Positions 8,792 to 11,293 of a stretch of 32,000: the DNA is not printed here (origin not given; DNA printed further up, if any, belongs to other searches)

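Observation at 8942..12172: Divergent pair at the only synteny break: an intact OprC-like TonB-dependent transporter and a ToxR/TcpP-type membrane regulator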

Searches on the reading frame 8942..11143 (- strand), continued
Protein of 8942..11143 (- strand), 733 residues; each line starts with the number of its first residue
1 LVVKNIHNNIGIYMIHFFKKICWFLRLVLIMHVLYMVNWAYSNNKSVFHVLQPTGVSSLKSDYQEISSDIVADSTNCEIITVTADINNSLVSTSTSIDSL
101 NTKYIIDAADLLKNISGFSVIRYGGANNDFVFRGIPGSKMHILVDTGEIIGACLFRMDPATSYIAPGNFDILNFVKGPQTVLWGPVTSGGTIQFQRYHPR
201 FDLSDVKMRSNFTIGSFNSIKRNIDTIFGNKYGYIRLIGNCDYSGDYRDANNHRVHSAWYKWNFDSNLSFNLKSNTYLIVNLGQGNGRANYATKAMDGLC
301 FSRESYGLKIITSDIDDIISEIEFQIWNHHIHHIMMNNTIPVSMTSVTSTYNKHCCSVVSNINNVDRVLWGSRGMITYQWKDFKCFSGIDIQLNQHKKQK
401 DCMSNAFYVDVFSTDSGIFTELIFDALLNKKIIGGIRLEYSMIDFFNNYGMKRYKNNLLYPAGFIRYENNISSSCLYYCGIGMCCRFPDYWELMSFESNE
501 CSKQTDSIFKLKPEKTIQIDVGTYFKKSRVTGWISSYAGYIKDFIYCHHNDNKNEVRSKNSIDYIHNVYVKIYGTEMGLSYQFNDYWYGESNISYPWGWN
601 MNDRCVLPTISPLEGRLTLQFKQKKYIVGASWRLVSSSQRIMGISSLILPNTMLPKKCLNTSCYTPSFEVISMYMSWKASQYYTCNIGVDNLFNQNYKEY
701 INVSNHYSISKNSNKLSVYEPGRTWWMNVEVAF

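Call 11: find_encoding_contigs(protein=P0128, flank=6000, max_places=2)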
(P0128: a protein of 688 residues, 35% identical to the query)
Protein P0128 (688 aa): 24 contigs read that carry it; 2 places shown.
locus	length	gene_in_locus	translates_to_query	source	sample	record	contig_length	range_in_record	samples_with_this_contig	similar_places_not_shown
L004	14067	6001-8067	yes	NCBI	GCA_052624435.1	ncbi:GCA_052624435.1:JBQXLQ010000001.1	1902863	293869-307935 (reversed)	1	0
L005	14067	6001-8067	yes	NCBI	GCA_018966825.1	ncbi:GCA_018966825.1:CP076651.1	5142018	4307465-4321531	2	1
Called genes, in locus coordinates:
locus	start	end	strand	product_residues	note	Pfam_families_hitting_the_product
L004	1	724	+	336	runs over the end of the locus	PF00356:LacI, PF00532:Peripla_BP_1, PF13407:Peripla_BP_4, PF13377:Peripla_BP_3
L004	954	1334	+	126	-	PF14534:DUF4440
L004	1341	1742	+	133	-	-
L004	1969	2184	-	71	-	-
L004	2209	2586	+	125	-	PF00903:Glyoxalase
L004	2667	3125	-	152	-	PF04073:tRNA_edit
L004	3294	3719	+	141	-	PF09990:DUF2231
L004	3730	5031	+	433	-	PF22807:TrAA12, PF07995:GSDH, PF22807:TrAA12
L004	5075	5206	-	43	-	-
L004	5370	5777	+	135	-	PF11162:DUF2946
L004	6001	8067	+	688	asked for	PF07715:Plug, PF00593:TonB_dep_Rec_b-barrel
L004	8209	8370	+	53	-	-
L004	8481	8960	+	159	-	PF00583:Acetyltransf_1 (weak)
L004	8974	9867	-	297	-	PF00126:HTH_1, PF03466:LysR_substrate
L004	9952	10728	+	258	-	PF02525:Flavodoxin_2, PF03358:FMN_red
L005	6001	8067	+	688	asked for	PF07715:Plug, PF00593:TonB_dep_Rec_b-barrel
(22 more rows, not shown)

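Call 12: find_encoding_contigs(protein=P0142, flank=6000, max_places=2)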
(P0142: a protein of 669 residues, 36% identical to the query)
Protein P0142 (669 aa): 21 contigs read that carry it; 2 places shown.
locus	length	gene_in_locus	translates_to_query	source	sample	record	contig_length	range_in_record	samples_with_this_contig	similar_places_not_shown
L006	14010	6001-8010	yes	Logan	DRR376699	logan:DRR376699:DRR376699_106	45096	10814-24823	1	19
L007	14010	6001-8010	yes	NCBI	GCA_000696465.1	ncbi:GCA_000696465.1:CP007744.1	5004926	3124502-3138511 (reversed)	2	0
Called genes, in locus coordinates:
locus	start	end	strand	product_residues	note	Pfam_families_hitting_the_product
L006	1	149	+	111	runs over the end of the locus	PF06154:CbeA_antitoxin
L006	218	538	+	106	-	PF06755:CbtA_toxin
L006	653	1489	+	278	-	PF13708:DUF4942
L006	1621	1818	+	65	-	-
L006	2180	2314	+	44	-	-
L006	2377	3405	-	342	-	PF00753:Lactamase_B, PF23023:Anti-Pycsar_Apyc1 (weak), PF12706:Lactamase_B_2 (weak)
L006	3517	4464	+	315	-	PF00126:HTH_1, PF03466:LysR_substrate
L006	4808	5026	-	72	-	PF13619:KTSC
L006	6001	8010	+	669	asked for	PF07715:Plug, PF00593:TonB_dep_Rec_b-barrel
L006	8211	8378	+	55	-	PF01679:Pmp3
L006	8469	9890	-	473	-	PF00939:Na_sulph_symp, PF03600:CitMHS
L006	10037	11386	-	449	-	PF00206:Lyase_1, PF10397:ADSL_C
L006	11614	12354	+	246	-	PF00392:GntR, PF07702:UTRA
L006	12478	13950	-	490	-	PF02743:dCache_1, PF00990:GGDEF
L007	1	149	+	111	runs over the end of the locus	PF06154:CbeA_antitoxin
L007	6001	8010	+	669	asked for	PF07715:Plug, PF00593:TonB_dep_Rec_b-barrel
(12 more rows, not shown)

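Call 13: find_encoding_contigs(protein=P0154, flank=6000, max_places=2)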
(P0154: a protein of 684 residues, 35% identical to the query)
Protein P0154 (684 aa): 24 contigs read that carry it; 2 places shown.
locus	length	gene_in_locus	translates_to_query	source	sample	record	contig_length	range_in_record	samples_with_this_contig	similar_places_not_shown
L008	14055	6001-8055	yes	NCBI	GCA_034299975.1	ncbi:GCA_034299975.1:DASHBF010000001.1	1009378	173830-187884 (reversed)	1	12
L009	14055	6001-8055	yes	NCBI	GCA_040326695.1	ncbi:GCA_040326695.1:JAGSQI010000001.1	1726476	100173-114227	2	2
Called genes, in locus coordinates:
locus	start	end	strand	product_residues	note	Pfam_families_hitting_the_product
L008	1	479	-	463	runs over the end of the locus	PF07690:MFS_1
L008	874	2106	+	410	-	PF13531:SBP_bac_11, PF13416:SBP_bac_8, PF13343:SBP_bac_6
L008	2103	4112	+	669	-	PF00672:HAMP (weak), PF00512:HisKA, PF02518:HATPase_c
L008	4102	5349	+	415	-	PF00072:Response_reg, PF00158:Sigma54_activat (weak), PF14532:Sigma54_activ_2, PF25601:AAA_lid_14, PF02954:HTH_8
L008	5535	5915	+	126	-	PF11162:DUF2946 (weak)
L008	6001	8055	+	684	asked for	PF07715:Plug, PF00593:TonB_dep_Rec_b-barrel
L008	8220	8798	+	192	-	PF10707:YrbL-PhoP_reg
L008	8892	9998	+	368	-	PF01757:Acyl_transf_3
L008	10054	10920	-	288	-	PF00528:BPD_transp_1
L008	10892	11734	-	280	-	PF00005:ABC_tran, PF13304:AAA_21 (faint)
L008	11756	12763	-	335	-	PF03180:Lipoprotein_9 (faint), PF13379:NMT1_2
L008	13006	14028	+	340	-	PF02615:Ldh_2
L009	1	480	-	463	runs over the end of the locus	PF07690:MFS_1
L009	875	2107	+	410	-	PF13531:SBP_bac_11, PF01547:SBP_bac_1 (faint), PF13416:SBP_bac_8, PF13343:SBP_bac_6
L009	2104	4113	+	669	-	PF00672:HAMP (weak), PF00512:HisKA, PF02518:HATPase_c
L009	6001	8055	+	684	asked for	PF07715:Plug, PF00593:TonB_dep_Rec_b-barrel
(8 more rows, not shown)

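Call 14: find_encoding_contigs(protein=P0078, flank=6000, max_places=2)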
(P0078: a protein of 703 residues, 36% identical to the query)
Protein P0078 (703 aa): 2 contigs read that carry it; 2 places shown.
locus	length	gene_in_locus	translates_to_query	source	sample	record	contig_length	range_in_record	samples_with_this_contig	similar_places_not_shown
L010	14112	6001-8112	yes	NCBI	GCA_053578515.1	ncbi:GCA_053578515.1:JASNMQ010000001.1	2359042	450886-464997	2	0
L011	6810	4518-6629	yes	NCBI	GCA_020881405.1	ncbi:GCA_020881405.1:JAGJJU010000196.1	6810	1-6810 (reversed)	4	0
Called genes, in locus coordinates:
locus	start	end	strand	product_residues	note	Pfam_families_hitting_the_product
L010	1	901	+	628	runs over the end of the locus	PF16177:ACAS_N, PF00501:AMP-binding, PF13193:AMP-binding_C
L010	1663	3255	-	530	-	PF04041:Glyco_hydro_130 (faint), PF04616:Glyco_hydro_43 (weak)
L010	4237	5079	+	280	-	PF00892:EamA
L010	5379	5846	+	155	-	PF11162:DUF2946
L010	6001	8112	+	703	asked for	PF07715:Plug, PF00593:TonB_dep_Rec_b-barrel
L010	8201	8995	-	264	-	PF00722:Glyco_hydro_16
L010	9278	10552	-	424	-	PF01053:Cys_Met_Meta_PP, PF00155:Aminotran_1_2, PF01041:DegT_DnrJ_EryC1, PF00266:Aminotran_5 (weak)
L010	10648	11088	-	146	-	-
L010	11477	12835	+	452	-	PF01554:MatE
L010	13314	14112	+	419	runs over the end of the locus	PF26745:SPM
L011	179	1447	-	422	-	PF04041:Glyco_hydro_130 (faint), PF04616:Glyco_hydro_43 (weak)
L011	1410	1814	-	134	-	-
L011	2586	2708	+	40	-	-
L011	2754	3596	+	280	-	PF00892:EamA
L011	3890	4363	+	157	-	PF11162:DUF2946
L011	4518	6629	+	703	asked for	PF07715:Plug, PF00593:TonB_dep_Rec_b-barrel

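Call 16: search_solved_structures(query=window:8942-11104:-, max_evalue=1e-10, show_alignments=1)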
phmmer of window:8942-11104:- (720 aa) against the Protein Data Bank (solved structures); distinct sequences matched with E-value up to 1e-10: 6.
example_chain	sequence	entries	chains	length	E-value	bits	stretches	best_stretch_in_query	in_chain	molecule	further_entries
6fok_A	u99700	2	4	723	3.7e-113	382.5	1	93-720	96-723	Putative copper transport outer membrane porin OprC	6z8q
6z8s_A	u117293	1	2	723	3e-112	379.5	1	93-720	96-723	Putative copper transport outer membrane porin OprC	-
6z8r_A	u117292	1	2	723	3.5e-112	379.3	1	93-720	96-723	Putative copper transport outer membrane porin OprC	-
6z8y_A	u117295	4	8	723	6.5e-112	378.4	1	93-720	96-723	Putative copper transport outer membrane porin OprC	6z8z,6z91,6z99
6z8t_A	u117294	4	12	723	8.1e-112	378.1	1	93-720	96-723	Putative copper transport outer membrane porin OprC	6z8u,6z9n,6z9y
6fom_A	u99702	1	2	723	4.4e-111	375.7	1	93-720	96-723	Putative copper transport outer membrane porin OprC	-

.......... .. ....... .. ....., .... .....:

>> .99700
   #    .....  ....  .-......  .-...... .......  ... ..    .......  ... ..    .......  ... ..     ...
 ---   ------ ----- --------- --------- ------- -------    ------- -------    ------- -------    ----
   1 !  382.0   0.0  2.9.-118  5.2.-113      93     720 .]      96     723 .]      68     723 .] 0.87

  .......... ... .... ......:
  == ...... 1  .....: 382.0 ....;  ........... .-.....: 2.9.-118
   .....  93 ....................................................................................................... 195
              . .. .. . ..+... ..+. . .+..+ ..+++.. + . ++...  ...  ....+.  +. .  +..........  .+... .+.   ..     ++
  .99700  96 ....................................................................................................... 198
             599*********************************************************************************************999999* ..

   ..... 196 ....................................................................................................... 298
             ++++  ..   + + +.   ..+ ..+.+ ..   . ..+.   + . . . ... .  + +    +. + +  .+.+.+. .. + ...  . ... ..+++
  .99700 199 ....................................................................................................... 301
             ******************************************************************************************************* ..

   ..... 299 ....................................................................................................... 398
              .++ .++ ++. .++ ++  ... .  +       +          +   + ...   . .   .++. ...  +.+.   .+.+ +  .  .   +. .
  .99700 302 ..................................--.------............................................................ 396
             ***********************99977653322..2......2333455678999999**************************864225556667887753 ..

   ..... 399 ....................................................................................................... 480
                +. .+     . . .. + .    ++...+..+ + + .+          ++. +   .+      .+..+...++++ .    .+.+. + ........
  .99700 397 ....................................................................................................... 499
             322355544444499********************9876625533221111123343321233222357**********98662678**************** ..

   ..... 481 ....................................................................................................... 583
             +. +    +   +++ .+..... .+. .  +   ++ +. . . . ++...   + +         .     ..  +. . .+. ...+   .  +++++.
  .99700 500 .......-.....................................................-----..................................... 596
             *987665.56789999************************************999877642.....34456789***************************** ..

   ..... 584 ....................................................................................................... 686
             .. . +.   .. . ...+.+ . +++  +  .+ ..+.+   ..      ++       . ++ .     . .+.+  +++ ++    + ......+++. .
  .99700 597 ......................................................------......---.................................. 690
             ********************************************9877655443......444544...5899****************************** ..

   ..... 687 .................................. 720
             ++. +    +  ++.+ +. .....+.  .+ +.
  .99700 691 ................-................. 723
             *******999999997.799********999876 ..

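Call 79: find_encoding_contigs(protein=P0073, flank=7000, max_places=1)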
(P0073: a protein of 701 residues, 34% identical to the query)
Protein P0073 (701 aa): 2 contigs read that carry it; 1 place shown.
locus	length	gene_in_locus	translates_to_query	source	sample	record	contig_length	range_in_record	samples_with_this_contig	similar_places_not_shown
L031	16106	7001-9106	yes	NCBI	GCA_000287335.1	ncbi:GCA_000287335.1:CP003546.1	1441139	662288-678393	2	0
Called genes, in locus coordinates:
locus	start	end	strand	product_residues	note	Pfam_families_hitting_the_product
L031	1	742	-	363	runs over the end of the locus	PF01926:MMR_HSR1, PF02421:FeoB_N, PF06071:YchF-GTPase_C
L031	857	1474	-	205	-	PF01195:Pept_tRNA_hydro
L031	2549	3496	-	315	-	PF13793:Pribosyltran_N, PF00156:Pribosyltran, PF14572:Pribosyl_synth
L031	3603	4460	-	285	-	PF00288:GHMP_kinases_N, PF08544:GHMP_kinases_C (weak)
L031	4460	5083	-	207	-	PF03550:LolB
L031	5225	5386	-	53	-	-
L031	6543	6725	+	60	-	-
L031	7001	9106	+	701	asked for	PF07715:Plug, PF00593:TonB_dep_Rec_b-barrel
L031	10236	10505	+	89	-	-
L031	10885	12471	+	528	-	PF02142:MGS, PF01808:AICARFT_IMPCHas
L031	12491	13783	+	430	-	PF02844:GARS_N, PF01071:GARS_A, PF02843:GARS_C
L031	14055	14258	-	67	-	-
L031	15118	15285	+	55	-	-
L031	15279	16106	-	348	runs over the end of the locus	PF02547:Queuosine_synth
